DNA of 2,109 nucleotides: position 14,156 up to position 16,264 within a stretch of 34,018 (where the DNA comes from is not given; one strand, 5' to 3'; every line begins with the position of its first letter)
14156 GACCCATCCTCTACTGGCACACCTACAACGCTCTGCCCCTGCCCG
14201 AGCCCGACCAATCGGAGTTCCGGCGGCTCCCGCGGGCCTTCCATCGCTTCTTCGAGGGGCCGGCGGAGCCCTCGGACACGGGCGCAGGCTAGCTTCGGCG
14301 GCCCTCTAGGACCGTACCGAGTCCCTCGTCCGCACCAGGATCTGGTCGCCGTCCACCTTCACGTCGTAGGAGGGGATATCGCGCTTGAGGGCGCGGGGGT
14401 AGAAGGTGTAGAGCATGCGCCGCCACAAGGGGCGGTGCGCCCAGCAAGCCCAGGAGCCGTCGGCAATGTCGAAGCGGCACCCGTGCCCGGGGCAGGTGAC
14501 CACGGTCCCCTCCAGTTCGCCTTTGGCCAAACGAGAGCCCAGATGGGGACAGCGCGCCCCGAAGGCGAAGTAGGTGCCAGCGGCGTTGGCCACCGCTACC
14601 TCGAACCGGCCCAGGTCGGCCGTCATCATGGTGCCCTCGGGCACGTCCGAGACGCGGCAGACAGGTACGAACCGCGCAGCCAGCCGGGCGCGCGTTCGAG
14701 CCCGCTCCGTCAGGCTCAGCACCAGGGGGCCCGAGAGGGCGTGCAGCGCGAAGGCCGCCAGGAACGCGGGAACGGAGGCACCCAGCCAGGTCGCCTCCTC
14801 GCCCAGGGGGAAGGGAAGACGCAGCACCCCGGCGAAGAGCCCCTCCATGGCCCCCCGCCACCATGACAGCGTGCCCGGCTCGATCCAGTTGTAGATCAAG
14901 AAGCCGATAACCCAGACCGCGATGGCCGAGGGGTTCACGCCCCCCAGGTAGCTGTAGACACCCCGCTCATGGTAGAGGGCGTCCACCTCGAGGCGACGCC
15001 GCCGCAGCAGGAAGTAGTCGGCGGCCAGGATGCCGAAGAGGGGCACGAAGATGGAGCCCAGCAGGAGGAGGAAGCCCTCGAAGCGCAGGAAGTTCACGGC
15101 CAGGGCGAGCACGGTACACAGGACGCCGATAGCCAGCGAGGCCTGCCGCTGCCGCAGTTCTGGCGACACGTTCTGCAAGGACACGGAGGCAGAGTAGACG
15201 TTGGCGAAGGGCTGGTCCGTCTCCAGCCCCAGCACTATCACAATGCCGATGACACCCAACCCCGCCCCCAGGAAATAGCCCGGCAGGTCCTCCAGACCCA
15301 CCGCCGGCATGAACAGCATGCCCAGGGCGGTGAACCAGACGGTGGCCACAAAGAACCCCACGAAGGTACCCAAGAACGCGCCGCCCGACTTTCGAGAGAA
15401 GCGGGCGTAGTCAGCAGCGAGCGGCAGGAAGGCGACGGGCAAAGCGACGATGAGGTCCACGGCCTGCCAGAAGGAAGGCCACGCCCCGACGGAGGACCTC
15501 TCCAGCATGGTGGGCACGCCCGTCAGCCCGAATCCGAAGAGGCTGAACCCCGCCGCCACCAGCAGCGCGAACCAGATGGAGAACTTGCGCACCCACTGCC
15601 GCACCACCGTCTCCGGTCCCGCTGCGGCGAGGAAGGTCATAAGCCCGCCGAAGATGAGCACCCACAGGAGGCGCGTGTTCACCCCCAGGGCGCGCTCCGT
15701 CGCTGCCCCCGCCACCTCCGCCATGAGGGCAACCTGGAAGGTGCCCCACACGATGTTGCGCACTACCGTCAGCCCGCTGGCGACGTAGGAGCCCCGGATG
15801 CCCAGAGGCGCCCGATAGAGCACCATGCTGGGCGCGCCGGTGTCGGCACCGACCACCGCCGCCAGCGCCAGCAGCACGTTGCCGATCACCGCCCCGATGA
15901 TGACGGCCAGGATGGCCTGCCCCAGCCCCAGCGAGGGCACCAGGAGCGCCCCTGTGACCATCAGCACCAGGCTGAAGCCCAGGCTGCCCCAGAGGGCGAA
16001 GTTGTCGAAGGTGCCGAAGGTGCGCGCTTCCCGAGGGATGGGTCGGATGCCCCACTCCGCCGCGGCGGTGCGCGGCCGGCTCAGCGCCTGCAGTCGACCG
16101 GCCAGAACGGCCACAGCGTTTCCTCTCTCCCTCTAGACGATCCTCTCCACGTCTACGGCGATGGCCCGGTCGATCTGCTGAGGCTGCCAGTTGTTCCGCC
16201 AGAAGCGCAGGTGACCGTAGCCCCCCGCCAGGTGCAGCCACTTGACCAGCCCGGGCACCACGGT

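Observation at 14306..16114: NCS1-type permease fused to a Rieske [2Fe-2S] domain, translationally coupled to the Tat-dependent alpha1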

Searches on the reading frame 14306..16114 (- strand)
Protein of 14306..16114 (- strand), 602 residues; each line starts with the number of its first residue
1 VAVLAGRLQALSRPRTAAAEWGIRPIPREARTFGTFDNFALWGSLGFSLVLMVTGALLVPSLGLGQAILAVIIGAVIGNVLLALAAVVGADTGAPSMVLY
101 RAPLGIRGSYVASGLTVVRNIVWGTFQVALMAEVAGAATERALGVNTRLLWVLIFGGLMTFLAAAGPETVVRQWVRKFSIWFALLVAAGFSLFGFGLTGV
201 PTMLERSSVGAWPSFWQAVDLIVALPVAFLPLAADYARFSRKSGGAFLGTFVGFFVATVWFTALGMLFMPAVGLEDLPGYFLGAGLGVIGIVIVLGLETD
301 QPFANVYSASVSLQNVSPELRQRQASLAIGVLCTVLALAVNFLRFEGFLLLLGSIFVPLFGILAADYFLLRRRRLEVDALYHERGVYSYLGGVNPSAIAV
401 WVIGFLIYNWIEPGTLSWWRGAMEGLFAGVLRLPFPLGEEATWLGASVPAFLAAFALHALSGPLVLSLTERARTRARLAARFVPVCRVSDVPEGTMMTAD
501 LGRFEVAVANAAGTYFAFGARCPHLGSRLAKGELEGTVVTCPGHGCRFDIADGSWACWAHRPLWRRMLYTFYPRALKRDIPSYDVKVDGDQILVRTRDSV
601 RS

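Call 5: search_protein_families(library=pfam, proteins=[window:14306-16114:-], max_evalue=0.01)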
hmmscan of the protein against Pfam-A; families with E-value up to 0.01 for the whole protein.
window:14306-16114:- (602 aa): 4 families
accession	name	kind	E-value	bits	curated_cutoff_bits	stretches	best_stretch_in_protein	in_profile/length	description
PF02133.21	Transp_cyt_pur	-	7e-42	144.2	23.5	1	25-411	1-416/440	Permease for cytosine/purines, uracil, thiamine, allantoin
PF00355.32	Rieske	-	9.3e-16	58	20.3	1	482-556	2-76/88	Rieske [2Fe-2S] domain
PF13806.12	Rieske_2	-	7.8e-08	32.6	27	1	482-595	2-104/104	Rieske-like [2Fe-2S] domain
PF22543.2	Rieske_4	-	0.0094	16.7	28.4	0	485-553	3-75/119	Soluble Rieske-type ferredoxin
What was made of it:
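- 14708..16114 (-): NCS1 / LeuT-fold permease body, residues 1-469, with 12 transmembrane helices. The Pfam Transp_cyt_pur match covers residues 25-411 (14882-16042). Pfam E 7e-42 (call 5).
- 14327..14671 (-): Ferredoxin-type Rieske [2Fe-2S] domain, residues 482-596, cytoplasmic. Pfam Rieske E 9.3e-16 and Rieske_2 E 7.8e-08 (call 5).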

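Call 6: search_protein_families(library=ncbifam, proteins=[window:14306-16114:-], max_evalue=0.001)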
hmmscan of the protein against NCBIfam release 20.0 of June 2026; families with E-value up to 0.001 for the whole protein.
window:14306-16114:- (602 aa): 10 families
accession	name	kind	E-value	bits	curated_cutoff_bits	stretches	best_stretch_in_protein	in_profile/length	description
TIGR02358.1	thia_cytX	hypoth_equivalog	7.1e-77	259.2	309.85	1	37-411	2-356/386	putative hydroxymethylpyrimidine transporter CytX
TIGR00800.1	ncs1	subfamily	3.4e-47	161.2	353.1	1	22-404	3-426/447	NCS1 family nucleobase:cation symporter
NF008241.0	PRK11017.1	equivalog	4.1e-21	75.2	326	1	19-377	5-353/416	cytosine permease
NF007422.0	PRK09965.1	equivalog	1.2e-12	47.8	113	1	483-558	4-78/106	bifunctional 3-phenylpropionate/cinnamic acid dioxygenase ferredoxin subunit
NF047713.1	AllantTportGProt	equivalog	6.1e-11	41.7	800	2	291-407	315-436/471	allantoin transporter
NF008476.1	PRK11375.1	equivalog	1.7e-09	37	620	1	303-407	323-433/467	allantoin permease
NF042948.2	3PPDioc_HcaC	equivalog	1.7e-08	34.7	150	1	483-558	4-80/105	3-phenylpropionate/cinnamic acid dioxygenase ferredoxin subunit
NF041683.1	ant_diox_AndAb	equivalog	2.8e-06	27.5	150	1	484-555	4-75/100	anthranilate 1,2-dioxygenase ferredoxin subunit AndAb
TIGR02378.1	nirD_assim_sml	equivalog_domain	7.5e-06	26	74.65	1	483-554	3-80/105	nitrite reductase small subunit NirD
TIGR02377.1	MocE_fam_FeS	subfamily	0.0008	19.4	136.15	0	482-553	2-74/101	MocE family 2Fe-2S type ferredoxin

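Call 7: find_homologous_proteins(query=window:14306-16114:-)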
Query window:14306-16114:- (602 aa): 1438 proteins with E <= 0.001 among 8000 candidates; the best 120 are listed.
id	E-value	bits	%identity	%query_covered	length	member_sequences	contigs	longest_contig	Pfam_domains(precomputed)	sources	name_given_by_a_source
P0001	0.0e+0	1324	100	100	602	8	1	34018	PF02133.22,PF00355.33,PF13806.13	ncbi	-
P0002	0.0e+0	1024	76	100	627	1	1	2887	PF02133.22,PF00355.33,PF13806.13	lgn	-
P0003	1.3e-295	1000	76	99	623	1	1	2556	PF02133.22,PF00355.33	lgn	-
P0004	7.9e-184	631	64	76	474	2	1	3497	PF02133.22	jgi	jgi:NCS1 family nucleobase:cation symporter-1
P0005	4.0e-177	609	63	74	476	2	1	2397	PF02133.22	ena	-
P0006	4.6e-175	602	65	74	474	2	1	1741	PF02133.22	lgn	-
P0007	5.8e-174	598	61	74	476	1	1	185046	PF02133.22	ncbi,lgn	-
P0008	8.0e-170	584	61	75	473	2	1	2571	PF02133.22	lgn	-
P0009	1.6e-169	583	57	81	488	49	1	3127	PF02133.22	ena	-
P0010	1.6e-168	580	61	75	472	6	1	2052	PF02133.22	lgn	-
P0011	7.3e-168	578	60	74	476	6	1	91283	PF02133.22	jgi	jgi:NCS1 family nucleobase:cation symporter-1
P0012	7.1e-164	565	58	76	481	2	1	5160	PF02133.22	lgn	-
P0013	1.6e-163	564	58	75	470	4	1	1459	PF02133.22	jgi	-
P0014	9.6e-162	558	56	79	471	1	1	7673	PF02133.22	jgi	jgi:putative hydroxymethylpyrimidine transporter CytX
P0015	3.1e-161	556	57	75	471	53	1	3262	PF02133.22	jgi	-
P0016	7.6e-161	555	56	75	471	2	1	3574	PF02133.22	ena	-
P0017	9.3e-161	554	56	75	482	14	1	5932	PF02133.22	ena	-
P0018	1.3e-159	551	57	75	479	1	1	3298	PF02133.22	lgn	-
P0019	2.0e-159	550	56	78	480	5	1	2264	PF02133.22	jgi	jgi:NCS1 family nucleobase:cation symporter-1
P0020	6.8e-159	548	56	79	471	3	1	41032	PF02133.22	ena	-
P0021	2.1e-158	547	56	75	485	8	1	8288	PF02133.22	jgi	jgi:NCS1 family nucleobase:cation symporter-1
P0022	4.1e-158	546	57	75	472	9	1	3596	PF02133.22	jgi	-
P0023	6.0e-158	545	55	79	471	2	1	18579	PF02133.22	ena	-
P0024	2.0e-145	504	54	79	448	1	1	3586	PF02133.22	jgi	jgi:NCS1 family nucleobase:cation symporter-1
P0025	6.1e-141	489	56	68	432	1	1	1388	PF02133.22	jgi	-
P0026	3.6e-132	460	49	79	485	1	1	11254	PF02133.22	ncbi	-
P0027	3.0e-128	447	48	79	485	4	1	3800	PF02133.22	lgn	-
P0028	1.0e-127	445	54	66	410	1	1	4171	PF02133.22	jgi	jgi:NCS1 family nucleobase:cation symporter-1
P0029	1.2e-126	442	49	72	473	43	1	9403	PF02133.22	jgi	-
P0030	1.1e-125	439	49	72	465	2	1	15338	PF02133.22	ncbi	-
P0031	2.6e-123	431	49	74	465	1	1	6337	PF02133.22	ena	-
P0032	2.9e-123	431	48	73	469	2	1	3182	PF02133.22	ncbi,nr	ncbi:MAG: cytosine permease [Actinomycetota bacterium]|nr:cytosine permease [Actinomycetota bacteriu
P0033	3.9e-123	430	48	78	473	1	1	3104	PF02133.22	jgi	jgi:nucleobase:cation symporter-1, NCS1 family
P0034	4.8e-123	430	45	76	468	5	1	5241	PF02133.22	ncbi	-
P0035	1.8e-122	428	48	76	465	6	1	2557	PF02133.22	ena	-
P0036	3.5e-122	427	48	76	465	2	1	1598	PF02133.22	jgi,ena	-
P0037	3.9e-122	427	48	73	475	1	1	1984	PF02133.22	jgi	jgi:nucleobase:cation symporter-1, NCS1 family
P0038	1.3e-121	425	48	76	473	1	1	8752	PF02133.22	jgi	jgi:NCS1 family nucleobase:cation symporter-1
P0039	1.6e-121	425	50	73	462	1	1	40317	PF02133.22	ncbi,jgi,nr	ncbi:MAG TPA: cytosine permease [Actinomycetes bacterium]|jgi:putative hydroxymethylpyrimidine trans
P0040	1.9e-121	425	49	73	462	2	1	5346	PF02133.22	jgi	jgi:nucleobase:cation symporter-1, NCS1 family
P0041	7.9e-121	423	48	74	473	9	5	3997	PF02133.22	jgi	jgi:putative hydroxymethylpyrimidine transporter CytX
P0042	1.0e-120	422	50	74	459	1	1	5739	PF02133.22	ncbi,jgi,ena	-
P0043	3.1e-120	421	48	76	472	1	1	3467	PF02133.22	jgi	jgi:nucleobase:cation symporter-1, NCS1 family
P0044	5.0e-120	420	48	76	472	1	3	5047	PF02133.22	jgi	jgi:nucleobase:cation symporter-1, NCS1 family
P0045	1.0e-119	419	50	72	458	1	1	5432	PF02133.22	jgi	-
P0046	4.5e-119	417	50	72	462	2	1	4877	PF02133.22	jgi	jgi:putative hydroxymethylpyrimidine transporter CytX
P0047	6.8e-118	413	47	76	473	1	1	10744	PF02133.22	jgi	jgi:NCS1 family nucleobase:cation symporter-1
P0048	1.1e-117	412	49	73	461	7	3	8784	PF02133.22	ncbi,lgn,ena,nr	ncbi:MAG TPA: cytosine permease [Actinomycetes bacterium]|nr:cytosine permease [Actinomycetes bacter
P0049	1.2e-117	412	47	77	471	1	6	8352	PF02133.22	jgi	jgi:NCS1 family nucleobase:cation symporter-1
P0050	2.4e-117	411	47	75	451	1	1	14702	PF02133.22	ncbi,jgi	jgi:putative hydroxymethylpyrimidine transporter CytX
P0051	4.5e-117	410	47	74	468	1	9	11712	PF02133.22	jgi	jgi:NCS1 family nucleobase:cation symporter-1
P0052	1.8e-116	408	49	73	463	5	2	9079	PF02133.22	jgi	jgi:NCS1 family nucleobase:cation symporter-1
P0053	1.9e-116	408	47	72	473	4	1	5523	PF02133.22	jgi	jgi:nucleobase:cation symporter-1, NCS1 family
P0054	3.9e-114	400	46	75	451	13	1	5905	PF02133.22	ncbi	-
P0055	3.2e-113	397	45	73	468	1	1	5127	PF02133.22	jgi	jgi:NCS1 family nucleobase:cation symporter-1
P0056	3.5e-113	397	45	74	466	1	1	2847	PF02133.22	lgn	-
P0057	6.6e-113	396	45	73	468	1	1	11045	PF02133.22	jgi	jgi:putative hydroxymethylpyrimidine transporter CytX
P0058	9.9e-113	396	46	75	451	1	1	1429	PF02133.22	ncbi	-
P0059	1.1e-112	396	47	73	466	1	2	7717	PF02133.22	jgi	jgi:nucleobase:cation symporter-1, NCS1 family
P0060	1.1e-111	392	45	74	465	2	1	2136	PF02133.22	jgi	jgi:nucleobase:cation symporter-1, NCS1 family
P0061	2.6e-111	391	45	75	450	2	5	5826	PF02133.22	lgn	-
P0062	1.1e-109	386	44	74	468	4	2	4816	PF02133.22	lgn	-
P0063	6.2e-109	383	43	72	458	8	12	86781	PF02133.22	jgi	jgi:putative hydroxymethylpyrimidine transporter CytX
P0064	1.8e-108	382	45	74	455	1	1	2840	PF02133.22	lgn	-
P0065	4.2e-108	381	43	72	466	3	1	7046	PF02133.22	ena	-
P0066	1.0e-107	379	46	75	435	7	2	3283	PF02133.22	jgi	jgi:NCS1 family nucleobase:cation symporter-1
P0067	1.0e-107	379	44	75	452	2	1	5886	PF02133.22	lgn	-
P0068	3.3e-107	378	45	72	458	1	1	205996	PF02133.22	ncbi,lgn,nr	ncbi:MAG: putative hydroxymethylpyrimidine transporter CytX [Armatimonadetes bacterium]|nr:putative 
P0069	6.6e-107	377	45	78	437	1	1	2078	PF02133.22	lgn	-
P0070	1.2e-106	376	45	75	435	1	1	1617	PF02133.22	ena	-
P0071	3.7e-106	374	46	72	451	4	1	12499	PF02133.22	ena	-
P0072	4.0e-106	374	42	78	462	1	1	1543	PF02133.22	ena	-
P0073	9.1e-106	373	43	75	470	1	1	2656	PF02133.22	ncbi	-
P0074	1.1e-105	373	43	73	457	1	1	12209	PF02133.22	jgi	jgi:putative hydroxymethylpyrimidine transporter CytX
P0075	1.5e-105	372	44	72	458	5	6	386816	PF02133.22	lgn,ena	-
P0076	1.5e-105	372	45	75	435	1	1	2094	PF02133.22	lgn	-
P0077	1.9e-105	372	45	75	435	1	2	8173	PF02133.22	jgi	jgi:NCS1 family nucleobase:cation symporter-1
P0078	2.3e-105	372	45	75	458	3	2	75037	PF02133.22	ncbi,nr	ncbi:MAG: putative hydroxymethylpyrimidine transporter CytX [Armatimonadota bacterium]|nr:putative h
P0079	3.6e-105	371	44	74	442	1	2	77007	PF02133.22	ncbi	-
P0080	6.6e-105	370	45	74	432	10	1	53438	PF02133.22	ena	-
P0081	1.8e-104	369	44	74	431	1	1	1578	PF02133.22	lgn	-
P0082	4.5e-104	367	46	74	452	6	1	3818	PF02133.22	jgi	jgi:NCS1 family nucleobase:cation symporter-1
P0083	6.6e-103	363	48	65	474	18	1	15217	PF02133.22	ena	-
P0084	1.9e-102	362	45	75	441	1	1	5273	PF02133.22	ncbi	-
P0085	1.1e-101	359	43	76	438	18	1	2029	PF02133.22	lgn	-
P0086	4.3e-101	357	43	74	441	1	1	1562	PF02133.22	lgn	-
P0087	4.9e-101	357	45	75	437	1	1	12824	PF02133.22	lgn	-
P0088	5.1e-101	357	42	74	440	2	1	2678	PF02133.22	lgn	-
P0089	3.2e-100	355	42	76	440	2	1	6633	PF02133.22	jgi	-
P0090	6.3e-100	354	45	74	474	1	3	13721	PF02133.22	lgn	-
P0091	1.2e-99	353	43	74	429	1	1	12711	PF02133.22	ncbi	-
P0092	3.2e-99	351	43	72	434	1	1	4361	PF02133.22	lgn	-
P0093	8.8e-99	350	47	64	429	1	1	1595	PF02133.22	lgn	-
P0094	8.9e-99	350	41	78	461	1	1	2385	PF02133.22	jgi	jgi:nucleobase:cation symporter-1, NCS1 family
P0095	1.2e-98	349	45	75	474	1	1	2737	PF02133.22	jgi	jgi:NCS1 family nucleobase:cation symporter-1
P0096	3.4e-98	348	41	74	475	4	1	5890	PF02133.22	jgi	jgi:NCS1 family nucleobase:cation symporter-1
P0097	3.5e-98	348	45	65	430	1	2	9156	PF02133.22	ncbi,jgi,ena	-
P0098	1.1e-96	343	43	74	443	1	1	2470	PF02133.22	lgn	-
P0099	1.2e-96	343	43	65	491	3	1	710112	PF02133.22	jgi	jgi:nucleobase:cation symporter-1, NCS1 family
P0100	1.5e-96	342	42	74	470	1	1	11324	PF02133.22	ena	-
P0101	1.6e-96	342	45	65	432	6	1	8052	PF02133.22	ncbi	-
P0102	2.7e-96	342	48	65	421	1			PF02133.22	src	-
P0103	3.3e-96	341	44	76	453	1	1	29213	PF02133.22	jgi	-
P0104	8.1e-96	340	40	73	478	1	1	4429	PF02133.22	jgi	jgi:putative hydroxymethylpyrimidine transporter CytX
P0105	1.0e-95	340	39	73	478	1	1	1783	PF02133.22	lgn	-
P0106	1.3e-95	339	42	73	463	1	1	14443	PF02133.22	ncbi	-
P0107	8.1e-95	337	42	76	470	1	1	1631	PF02133.22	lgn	-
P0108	1.3e-94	336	47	64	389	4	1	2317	PF02133.22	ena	-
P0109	1.8e-94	336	42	74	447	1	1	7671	PF02133.22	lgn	-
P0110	4.2e-94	334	42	76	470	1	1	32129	PF02133.22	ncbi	ncbi:MAG: cytosine permease [Actinomycetota bacterium]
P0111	5.7e-94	334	41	76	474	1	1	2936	PF02133.22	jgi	jgi:nucleobase:cation symporter-1, NCS1 family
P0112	6.3e-94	334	45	65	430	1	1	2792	PF02133.22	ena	-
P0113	1.2e-93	333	41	76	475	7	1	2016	PF02133.22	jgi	jgi:NCS1 family nucleobase:cation symporter-1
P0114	1.4e-93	333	41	76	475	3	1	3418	PF02133.22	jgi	jgi:putative hydroxymethylpyrimidine transporter CytX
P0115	1.6e-93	332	46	65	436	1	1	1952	PF02133.22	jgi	jgi:nucleobase:cation symporter-1, NCS1 family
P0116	3.3e-93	331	45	67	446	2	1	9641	PF02133.22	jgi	jgi:NCS1 family nucleobase:cation symporter-1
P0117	4.6e-93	331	42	73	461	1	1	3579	PF02133.22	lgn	-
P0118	5.4e-93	331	41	76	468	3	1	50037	PF02133.22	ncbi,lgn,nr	ncbi:MAG: putative hydroxymethylpyrimidine transporter CytX [Actinobacteria bacterium]|nr:putative h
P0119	8.3e-93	330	42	73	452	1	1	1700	PF02133.22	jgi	jgi:putative hydroxymethylpyrimidine transporter CytX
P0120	9.0e-93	330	41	74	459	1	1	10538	PF02133.22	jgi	jgi:NCS1 family nucleobase:cation symporter-1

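Call 9: find_encoding_contigs(protein=P0002, flank=10000)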
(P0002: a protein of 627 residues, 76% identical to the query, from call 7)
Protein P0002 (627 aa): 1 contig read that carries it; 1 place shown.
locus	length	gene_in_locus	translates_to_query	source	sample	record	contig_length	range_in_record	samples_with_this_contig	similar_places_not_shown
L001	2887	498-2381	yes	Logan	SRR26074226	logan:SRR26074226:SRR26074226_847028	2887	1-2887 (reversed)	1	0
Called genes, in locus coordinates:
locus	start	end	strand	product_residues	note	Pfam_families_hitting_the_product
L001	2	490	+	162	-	?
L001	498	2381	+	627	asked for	PF02133:Transp_cyt_pur, PF00355:Rieske, PF13806:Rieske_2 (weak)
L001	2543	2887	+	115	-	?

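Call 10: find_encoding_contigs(protein=P0003, flank=10000)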
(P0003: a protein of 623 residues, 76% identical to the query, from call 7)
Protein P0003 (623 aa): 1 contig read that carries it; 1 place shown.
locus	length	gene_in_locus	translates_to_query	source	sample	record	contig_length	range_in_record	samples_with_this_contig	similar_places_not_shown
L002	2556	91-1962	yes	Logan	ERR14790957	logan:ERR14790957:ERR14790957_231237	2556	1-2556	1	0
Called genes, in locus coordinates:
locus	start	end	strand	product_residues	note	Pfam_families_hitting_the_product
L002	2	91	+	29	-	?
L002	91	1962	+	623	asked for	PF02133:Transp_cyt_pur, PF00355:Rieske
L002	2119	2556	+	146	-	?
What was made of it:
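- Checked: P0002/L001 and P0003/L002, 76% identical, from two different sequencing runs (calls 7, 9, 10).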

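Call 11: find_encoding_contigs(protein=P0007, flank=10000)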
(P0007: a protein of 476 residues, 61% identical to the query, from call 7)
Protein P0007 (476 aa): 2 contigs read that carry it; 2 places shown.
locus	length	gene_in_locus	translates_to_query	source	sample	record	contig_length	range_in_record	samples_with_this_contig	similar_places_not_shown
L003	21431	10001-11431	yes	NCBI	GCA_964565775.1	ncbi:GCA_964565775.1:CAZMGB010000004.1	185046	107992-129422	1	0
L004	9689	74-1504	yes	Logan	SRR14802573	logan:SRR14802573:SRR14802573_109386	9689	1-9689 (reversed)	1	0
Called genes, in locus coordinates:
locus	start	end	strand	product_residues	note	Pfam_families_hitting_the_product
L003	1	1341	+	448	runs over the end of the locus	PF00982:Glyco_transf_20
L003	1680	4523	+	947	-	PF00384:Molybdopterin, PF01568:Molydop_binding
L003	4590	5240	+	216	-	PF09459:EB_dh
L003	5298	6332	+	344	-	PF12838:Fer4_7 (faint), PF13187:Fer4_9 (faint), PF12797:Fer4_2 (faint), PF12837:Fer4_6 (faint), PF13237:Fer4_10 (weak), PF13247:Fer4_11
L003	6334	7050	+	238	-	PF02613:Nitrate_red_del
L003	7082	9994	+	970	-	PF00384:Molybdopterin, PF01568:Molydop_binding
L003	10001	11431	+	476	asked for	PF02133:Transp_cyt_pur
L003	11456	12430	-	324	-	PF12911:OppC_N, PF00528:BPD_transp_1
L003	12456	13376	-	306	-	PF19300:BPD_transp_1_N, PF00528:BPD_transp_1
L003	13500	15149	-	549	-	PF00496:SBP_bac_5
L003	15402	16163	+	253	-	PF00486:Trans_reg_C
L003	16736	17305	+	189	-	-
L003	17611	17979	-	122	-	PF06262:Zincin_1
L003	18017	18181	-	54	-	-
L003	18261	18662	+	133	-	PF22091:DUF6941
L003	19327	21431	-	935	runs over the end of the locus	PF00384:Molybdopterin, PF01568:Molydop_binding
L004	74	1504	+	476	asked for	PF02133:Transp_cyt_pur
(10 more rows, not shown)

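Call 12: search_protein_families(library=pfam, proteins=[L001:2-490:+, L001:2543-2887:+, L002:2119-2556:+, L003:6334-7050:+, L003:7082-9994:+, L003:1680-4523:+], max_evalue=0.01)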
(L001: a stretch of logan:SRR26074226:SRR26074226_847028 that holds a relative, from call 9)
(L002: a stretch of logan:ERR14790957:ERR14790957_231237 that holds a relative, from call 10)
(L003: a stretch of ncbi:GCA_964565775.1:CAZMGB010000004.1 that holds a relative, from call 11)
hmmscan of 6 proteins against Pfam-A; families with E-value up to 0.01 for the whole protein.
L001:2-490:+ (162 aa): 1 family
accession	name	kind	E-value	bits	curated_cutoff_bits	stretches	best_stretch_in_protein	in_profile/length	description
PF01568.27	Molydop_binding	-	8.6e-19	68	26.8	1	24-105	1-82/110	Molydopterin dinucleotide binding domain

L001:2543-2887:+ (115 aa): 1 family
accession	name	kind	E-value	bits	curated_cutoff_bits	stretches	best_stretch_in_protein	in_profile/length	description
PF04879.21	Molybdop_Fe4S4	-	0.0011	19.3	22.7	1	62-115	2-46/55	Molybdopterin oxidoreductase Fe4S4 domain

L002:2119-2556:+ (146 aa): 1 family
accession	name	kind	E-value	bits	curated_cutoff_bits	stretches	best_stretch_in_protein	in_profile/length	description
PF14710.11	Nitr_red_alph_N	-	0.0023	18.6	24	1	49-59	28-38/38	Respiratory nitrate reductase alpha N-terminal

L003:6334-7050:+ (238 aa): 1 family
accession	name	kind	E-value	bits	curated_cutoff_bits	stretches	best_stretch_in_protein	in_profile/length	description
PF02613.20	Nitrate_red_del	-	7.3e-19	68.6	22.2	1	94-198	26-134/136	Nitrate reductase delta subunit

L003:7082-9994:+ (970 aa): 3 families
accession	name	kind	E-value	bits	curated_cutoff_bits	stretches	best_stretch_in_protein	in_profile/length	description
PF00384.28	Molybdopterin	-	5e-46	157.8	24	2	123-504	1-244/353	Molybdopterin oxidoreductase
PF01568.27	Molydop_binding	-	1.2e-16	61.1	26.8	1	839-918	3-82/110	Molydopterin dinucleotide binding domain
PF10518.14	TAT_signal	-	7.3e-05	23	22.7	1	3-20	1-18/21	TAT (twin-arginine translocation) pathway signal sequence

L003:1680-4523:+ (947 aa): 2 families
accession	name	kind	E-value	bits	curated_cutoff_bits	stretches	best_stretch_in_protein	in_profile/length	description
PF00384.28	Molybdopterin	-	9.4e-30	104.3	24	1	111-665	1-353/353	Molybdopterin oxidoreductase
PF01568.27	Molydop_binding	-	2.3e-16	60.2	26.8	1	810-891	1-82/110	Molydopterin dinucleotide binding domain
